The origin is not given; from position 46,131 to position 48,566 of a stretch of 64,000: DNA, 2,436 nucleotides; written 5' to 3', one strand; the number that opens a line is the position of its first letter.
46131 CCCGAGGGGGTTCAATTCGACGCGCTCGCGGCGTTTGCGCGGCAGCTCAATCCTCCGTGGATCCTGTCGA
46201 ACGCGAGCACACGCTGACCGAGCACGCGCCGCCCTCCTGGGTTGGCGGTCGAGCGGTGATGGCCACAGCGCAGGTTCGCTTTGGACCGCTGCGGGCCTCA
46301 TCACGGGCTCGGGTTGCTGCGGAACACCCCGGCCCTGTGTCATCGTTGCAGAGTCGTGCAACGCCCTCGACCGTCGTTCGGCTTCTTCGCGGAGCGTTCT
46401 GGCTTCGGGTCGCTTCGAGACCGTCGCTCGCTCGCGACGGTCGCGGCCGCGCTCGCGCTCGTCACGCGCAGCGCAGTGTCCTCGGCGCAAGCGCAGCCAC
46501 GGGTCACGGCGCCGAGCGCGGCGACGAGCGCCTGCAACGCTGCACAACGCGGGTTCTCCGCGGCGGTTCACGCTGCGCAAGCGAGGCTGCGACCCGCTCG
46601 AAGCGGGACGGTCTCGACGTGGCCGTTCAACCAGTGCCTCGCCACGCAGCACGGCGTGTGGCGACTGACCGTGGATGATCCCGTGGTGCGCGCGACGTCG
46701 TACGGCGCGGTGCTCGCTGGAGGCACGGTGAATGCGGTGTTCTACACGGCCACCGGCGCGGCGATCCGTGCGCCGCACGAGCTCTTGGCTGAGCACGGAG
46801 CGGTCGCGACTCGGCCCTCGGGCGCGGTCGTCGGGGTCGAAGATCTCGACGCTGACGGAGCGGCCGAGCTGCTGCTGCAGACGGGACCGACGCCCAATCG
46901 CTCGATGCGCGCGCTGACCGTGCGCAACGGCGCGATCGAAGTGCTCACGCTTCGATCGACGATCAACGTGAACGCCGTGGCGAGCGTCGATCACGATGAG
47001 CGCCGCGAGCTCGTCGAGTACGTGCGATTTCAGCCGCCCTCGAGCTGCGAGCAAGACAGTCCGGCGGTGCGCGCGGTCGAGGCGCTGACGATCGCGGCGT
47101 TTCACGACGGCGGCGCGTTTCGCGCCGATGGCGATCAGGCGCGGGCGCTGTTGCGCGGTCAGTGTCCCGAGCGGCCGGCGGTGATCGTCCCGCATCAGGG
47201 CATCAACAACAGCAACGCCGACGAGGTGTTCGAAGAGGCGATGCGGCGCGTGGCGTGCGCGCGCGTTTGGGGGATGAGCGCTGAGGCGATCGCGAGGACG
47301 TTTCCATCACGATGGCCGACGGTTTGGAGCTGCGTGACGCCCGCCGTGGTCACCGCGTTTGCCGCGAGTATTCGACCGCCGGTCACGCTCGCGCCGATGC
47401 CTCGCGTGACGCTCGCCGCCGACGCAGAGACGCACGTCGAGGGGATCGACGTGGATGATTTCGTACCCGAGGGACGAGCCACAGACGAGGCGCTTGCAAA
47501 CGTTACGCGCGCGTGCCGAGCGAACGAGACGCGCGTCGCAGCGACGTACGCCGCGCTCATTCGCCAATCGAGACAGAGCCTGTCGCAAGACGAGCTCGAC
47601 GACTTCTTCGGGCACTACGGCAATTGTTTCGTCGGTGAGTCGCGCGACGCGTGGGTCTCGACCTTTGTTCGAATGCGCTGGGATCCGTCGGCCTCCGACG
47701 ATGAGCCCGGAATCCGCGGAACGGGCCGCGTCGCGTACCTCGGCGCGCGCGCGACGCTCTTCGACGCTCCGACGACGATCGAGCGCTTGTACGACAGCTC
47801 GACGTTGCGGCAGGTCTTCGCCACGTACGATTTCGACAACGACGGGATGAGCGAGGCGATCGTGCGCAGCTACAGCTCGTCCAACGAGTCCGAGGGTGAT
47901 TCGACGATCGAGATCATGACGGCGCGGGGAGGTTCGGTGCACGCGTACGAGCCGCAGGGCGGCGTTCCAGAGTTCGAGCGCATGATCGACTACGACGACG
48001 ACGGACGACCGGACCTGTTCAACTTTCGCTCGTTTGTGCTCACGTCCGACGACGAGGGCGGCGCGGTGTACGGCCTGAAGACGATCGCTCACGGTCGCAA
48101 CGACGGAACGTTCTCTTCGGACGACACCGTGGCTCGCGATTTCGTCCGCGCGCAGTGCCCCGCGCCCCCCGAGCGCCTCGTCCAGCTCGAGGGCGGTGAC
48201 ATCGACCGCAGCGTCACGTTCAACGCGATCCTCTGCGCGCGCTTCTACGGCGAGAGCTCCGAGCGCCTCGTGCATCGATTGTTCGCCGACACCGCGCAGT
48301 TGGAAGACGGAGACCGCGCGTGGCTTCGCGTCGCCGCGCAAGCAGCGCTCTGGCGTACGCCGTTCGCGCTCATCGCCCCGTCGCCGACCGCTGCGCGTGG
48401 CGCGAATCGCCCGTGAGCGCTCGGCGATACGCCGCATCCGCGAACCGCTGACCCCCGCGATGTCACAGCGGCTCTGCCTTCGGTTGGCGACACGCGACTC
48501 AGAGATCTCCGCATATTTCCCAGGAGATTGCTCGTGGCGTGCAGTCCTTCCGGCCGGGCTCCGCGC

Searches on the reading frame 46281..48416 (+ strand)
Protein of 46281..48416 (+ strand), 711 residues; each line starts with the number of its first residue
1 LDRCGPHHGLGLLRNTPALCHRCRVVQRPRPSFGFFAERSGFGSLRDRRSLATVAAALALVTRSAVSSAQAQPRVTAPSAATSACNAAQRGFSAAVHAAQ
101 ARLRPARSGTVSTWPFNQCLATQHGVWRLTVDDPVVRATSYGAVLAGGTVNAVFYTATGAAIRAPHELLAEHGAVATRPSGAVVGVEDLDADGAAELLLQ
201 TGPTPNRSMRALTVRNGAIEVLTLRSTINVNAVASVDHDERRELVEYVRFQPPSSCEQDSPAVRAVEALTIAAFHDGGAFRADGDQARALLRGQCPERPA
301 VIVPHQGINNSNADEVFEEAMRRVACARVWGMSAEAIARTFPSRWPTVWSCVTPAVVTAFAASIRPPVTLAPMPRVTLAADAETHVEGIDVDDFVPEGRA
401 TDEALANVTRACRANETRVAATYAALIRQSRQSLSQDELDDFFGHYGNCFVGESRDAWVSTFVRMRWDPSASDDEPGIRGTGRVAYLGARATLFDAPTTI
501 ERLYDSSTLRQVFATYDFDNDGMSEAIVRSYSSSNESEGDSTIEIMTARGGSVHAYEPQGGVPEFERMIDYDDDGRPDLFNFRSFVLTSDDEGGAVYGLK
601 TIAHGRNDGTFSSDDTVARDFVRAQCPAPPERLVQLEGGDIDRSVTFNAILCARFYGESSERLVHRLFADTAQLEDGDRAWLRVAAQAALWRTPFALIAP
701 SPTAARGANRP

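Call 67: search_protein_families(library=pfam, proteins=[window:46281-48416:+], max_evalue=0.001)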
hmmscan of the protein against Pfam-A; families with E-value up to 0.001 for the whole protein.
window:46281-48416:+ (711 aa): 1 family
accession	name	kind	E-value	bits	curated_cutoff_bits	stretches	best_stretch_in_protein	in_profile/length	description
PF13517.12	FG-GAP_3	-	0.00041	21.3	26.9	0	570-613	1-31/61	FG-GAP-like repeat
